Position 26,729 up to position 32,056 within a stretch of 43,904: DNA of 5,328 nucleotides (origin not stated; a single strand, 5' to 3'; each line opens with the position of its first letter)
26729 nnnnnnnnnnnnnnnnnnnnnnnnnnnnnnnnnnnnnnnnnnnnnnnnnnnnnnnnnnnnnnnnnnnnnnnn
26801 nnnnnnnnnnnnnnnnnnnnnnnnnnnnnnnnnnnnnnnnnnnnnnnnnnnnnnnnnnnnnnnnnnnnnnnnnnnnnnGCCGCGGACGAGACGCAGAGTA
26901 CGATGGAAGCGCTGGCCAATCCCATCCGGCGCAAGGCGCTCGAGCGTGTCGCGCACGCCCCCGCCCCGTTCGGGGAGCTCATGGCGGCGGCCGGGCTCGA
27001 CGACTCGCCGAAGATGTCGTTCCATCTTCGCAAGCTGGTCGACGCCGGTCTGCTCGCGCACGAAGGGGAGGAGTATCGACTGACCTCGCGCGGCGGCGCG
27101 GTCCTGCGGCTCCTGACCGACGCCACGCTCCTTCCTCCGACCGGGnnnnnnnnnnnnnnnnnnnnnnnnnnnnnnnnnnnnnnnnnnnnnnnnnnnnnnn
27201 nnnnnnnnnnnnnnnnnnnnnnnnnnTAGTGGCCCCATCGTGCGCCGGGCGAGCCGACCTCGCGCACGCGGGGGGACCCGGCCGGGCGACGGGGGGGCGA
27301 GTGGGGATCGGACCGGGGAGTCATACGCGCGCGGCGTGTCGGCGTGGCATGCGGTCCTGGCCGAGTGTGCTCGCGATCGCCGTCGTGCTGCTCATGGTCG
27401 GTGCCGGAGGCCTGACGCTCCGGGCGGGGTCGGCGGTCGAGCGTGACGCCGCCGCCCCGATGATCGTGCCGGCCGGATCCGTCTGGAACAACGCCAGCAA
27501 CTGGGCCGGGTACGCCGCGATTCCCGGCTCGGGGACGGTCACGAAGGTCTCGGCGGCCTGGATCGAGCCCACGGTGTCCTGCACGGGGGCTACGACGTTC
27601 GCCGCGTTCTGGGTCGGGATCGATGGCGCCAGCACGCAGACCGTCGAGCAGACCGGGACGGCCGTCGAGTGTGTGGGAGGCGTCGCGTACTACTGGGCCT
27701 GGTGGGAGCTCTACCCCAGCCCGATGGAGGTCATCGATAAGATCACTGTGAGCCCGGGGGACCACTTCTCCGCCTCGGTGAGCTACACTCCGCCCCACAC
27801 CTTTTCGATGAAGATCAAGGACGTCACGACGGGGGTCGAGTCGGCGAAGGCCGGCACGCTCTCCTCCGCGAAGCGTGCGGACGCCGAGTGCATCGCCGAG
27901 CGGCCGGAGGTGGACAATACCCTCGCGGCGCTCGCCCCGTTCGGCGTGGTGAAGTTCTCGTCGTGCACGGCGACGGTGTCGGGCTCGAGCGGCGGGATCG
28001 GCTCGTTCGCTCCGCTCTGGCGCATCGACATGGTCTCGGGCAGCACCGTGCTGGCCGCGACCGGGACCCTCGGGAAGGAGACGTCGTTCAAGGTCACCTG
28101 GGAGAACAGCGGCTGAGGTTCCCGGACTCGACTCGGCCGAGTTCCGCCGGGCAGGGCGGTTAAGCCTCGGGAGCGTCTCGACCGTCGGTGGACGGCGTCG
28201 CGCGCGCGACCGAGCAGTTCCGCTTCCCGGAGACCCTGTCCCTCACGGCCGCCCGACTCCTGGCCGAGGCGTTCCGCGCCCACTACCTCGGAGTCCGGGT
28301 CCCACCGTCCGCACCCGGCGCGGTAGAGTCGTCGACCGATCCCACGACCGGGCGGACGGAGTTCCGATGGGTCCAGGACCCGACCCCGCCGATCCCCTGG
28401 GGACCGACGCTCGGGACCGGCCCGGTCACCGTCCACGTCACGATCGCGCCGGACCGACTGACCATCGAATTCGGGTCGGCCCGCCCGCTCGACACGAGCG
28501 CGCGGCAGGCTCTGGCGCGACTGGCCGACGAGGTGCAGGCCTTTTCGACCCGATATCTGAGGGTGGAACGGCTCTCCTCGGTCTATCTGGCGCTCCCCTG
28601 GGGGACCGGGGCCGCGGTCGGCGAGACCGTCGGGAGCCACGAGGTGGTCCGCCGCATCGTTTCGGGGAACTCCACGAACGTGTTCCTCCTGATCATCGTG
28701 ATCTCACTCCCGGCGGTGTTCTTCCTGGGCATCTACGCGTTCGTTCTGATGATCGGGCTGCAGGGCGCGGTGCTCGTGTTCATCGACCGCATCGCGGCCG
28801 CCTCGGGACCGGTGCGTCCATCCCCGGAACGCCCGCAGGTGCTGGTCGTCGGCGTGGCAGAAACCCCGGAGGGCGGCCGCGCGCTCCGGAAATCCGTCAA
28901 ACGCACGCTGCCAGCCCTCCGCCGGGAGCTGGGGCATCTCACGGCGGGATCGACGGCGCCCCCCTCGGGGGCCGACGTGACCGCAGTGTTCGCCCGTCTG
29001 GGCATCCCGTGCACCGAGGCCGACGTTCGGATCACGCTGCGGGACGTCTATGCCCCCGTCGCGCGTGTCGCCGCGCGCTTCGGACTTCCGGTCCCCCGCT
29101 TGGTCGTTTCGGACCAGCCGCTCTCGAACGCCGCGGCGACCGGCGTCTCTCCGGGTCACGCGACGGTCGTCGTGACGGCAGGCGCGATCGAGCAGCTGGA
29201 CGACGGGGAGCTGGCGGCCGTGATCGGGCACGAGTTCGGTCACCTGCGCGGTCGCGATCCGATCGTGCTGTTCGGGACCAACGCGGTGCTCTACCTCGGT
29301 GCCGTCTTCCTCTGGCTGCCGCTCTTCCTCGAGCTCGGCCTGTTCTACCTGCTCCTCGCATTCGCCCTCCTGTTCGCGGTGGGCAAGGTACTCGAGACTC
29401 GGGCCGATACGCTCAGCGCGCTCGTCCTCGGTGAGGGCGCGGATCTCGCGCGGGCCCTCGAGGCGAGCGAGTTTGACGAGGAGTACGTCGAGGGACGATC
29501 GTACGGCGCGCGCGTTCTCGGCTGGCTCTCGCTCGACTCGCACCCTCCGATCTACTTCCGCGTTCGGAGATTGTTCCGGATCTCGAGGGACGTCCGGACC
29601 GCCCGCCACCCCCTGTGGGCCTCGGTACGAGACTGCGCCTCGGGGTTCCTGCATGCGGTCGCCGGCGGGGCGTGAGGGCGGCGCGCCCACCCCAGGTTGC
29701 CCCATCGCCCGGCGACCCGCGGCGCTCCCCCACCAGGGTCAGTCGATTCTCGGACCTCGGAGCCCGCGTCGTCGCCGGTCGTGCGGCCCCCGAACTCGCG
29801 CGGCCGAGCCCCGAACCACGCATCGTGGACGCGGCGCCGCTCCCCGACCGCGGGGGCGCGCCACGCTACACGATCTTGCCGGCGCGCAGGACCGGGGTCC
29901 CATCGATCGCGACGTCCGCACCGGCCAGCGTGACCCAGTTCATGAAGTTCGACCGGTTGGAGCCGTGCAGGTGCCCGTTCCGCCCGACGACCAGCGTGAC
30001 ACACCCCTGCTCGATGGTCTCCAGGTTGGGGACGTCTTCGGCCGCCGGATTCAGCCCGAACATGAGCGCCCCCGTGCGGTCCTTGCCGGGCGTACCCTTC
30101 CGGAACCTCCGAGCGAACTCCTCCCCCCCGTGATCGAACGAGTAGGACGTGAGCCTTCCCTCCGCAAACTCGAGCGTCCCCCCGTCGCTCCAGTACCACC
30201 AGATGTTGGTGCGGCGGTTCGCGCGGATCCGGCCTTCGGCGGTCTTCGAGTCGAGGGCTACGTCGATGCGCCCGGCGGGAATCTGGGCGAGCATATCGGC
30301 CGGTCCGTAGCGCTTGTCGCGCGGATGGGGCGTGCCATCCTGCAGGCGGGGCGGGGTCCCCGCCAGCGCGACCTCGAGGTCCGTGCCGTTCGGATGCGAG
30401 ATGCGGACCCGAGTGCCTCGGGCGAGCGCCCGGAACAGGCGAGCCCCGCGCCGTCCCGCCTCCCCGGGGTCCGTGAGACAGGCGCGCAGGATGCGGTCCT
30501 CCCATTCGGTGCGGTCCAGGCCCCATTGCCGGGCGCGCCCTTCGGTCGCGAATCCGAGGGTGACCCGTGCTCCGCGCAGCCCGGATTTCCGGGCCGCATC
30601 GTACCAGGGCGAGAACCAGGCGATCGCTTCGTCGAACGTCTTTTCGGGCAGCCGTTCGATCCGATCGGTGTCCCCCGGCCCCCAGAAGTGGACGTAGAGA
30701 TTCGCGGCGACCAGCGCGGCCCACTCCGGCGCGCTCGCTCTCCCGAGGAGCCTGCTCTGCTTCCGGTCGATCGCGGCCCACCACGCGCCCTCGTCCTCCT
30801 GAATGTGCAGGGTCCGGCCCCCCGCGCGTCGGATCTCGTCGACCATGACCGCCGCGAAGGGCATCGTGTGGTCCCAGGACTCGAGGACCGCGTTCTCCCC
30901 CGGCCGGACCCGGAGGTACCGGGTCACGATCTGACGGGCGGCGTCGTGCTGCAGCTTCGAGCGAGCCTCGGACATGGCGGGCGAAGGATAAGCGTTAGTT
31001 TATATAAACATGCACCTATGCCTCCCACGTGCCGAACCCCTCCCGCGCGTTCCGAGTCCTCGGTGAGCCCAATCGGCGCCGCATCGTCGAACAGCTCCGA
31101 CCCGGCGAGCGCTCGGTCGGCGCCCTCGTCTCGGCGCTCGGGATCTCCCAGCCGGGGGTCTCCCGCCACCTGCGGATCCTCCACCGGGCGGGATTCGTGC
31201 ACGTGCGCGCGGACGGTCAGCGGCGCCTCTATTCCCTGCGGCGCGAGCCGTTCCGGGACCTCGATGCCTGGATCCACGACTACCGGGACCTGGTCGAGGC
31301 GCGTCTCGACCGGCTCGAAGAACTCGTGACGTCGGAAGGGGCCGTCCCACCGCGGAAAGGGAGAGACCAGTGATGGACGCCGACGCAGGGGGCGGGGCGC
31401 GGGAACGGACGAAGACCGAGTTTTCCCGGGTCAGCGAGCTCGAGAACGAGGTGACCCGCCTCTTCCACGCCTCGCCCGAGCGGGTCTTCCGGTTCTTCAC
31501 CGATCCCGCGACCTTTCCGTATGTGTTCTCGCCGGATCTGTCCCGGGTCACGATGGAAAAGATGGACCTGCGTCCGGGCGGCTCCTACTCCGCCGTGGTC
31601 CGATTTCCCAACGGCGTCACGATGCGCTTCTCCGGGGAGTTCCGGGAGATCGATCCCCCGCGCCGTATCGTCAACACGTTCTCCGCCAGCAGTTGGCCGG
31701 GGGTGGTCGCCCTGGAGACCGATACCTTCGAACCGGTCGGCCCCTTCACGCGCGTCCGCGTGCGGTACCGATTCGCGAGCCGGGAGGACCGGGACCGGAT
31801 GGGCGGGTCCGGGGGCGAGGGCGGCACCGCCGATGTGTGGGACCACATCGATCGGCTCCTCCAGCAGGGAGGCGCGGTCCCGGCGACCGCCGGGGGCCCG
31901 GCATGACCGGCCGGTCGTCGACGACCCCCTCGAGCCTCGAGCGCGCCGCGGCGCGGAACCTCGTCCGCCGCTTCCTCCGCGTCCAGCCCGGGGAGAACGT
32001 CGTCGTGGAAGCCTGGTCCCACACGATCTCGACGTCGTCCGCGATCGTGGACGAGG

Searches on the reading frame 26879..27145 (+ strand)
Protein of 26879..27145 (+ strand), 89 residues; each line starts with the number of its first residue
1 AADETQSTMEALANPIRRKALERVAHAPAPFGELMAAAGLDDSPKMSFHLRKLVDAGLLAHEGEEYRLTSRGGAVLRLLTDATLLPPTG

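Call 63: search_solved_structures(query=window:26879-27145:+, max_evalue=1)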
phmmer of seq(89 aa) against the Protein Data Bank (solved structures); distinct sequences matched with E-value up to 1: 8.
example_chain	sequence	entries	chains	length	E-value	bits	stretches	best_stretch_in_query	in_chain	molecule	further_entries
2lkp_A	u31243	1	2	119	0.001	23.2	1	2-61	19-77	HTH-type transcriptional regulator NmtR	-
7p6f_AAA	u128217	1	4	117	0.0083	20.3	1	2-67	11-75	Transcriptional regulator SrnR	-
6j0e_A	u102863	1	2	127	0.039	18.2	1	8-62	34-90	Arsenic responsive repressor ArsR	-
3f6o_A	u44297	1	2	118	0.081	17.2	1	7-60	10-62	Probable transcriptional regulator, ArsR family protein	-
1y0u_A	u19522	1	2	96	0.14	16.4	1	10-75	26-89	arsenical resistance operon repressor, putative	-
3f6v_A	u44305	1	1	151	0.14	16.4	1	9-82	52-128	Possible transcriptional regulator, ArsR family protein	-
6j05_A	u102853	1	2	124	0.45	14.8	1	7-65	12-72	Transcriptional regulator ArsR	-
3cuo_A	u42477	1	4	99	0.7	14.2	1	2-68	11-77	Uncharacterized HTH-type transcriptional regulator ygaV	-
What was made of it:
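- On ArsR/SmtB-type winged-helix DNA-binding domain: Weak PDB sequence hits to NmtR, SrnR and ArsR (call 63).
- ArsR/SmtB-family proteins, the closest relatives of the DNA-binding domain, are classically repressors (call 63; own knowledge).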

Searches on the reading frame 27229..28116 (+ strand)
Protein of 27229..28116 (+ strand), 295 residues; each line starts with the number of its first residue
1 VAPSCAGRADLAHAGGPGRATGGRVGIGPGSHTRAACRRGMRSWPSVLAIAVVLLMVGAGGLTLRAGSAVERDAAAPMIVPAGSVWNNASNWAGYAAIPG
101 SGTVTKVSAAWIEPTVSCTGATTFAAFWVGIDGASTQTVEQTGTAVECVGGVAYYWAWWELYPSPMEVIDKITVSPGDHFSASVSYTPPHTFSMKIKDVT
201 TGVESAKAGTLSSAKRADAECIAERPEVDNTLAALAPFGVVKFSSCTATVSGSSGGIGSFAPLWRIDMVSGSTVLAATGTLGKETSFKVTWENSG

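Call 25: search_protein_families(library=pfam, proteins=[window:27229-28116:+])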
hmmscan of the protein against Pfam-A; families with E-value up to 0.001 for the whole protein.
window:27229-28116:+ (295 aa): 1 family
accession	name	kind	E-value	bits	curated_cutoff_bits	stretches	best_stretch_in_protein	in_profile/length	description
PF01828.24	Peptidase_A4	-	5.2e-31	108.1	22.3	1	90-289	1-204/206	Peptidase A4 family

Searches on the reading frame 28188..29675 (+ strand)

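Call 11: search_protein_families(library=pfam, proteins=[window:28188-29675:+])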
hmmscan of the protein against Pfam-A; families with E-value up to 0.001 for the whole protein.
window:28188-29675:+ (495 aa): 1 family
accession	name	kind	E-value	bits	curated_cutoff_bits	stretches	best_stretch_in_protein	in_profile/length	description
PF01435.24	Peptidase_M48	-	7e-17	62.3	20.3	1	287-462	7-182/186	Peptidase family M48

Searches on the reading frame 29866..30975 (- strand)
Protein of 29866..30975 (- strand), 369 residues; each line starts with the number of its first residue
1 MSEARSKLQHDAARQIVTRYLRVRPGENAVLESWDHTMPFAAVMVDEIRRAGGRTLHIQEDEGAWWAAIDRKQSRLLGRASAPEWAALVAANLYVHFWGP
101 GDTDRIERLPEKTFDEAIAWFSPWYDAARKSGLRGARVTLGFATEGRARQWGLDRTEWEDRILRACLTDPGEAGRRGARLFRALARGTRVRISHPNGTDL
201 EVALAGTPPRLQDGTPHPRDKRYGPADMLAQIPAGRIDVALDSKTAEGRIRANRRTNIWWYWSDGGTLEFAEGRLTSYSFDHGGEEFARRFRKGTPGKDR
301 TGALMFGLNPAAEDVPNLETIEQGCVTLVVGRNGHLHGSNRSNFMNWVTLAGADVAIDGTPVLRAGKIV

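Call 11: search_protein_families(library=pfam, proteins=[window:29866-30975:-])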
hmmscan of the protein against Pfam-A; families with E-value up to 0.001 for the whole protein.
window:29866-30975:- (369 aa): 1 family
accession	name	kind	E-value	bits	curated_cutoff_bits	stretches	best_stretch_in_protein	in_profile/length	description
PF02073.20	Peptidase_M29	-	0.00084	18.7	27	0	12-285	8-297/406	Thermophilic metalloprotease (M29)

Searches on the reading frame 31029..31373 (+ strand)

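Call 11: search_protein_families(library=pfam, proteins=[window:31029-31373:+])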
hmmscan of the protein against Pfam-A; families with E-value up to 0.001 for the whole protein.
window:31029-31373:+ (114 aa): 4 families
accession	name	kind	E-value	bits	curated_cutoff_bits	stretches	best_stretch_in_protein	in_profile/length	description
PF01022.26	HTH_5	-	2.5e-14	53.3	22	1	14-58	2-46/47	Bacterial regulatory protein, arsR family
PF12840.13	HTH_20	-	8.3e-14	51.7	27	1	11-60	1-51/51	Helix-turn-helix domain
PF12802.13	MarR_2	-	7.9e-07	29.6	27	1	25-66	18-60/61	MarR family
PF25213.1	HVO_A0261_N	-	0.00029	21.1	35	1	12-64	9-60/86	HVO_A0261 N-terminal domain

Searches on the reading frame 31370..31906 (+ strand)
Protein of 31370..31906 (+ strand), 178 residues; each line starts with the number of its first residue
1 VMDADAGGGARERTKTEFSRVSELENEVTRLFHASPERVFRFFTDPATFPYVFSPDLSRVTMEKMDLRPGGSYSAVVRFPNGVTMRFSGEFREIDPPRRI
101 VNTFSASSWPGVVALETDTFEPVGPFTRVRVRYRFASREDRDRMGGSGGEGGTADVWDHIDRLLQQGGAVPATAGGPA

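Call 25: search_protein_families(library=pfam, proteins=[window:31370-31906:+])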
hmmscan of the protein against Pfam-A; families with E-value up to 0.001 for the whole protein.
window:31370-31906:+ (178 aa): 2 families
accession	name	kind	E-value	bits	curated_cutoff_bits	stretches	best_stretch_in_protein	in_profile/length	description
PF08327.17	AHSA1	-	2.8e-19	70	22.1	1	34-164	2-124/125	Activator of Hsp90 ATPase homolog 1-like protein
PF10604.15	Polyketide_cyc2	-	5e-09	37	27.4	1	27-138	5-115/142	Polyketide cyclase / dehydrase and lipid transport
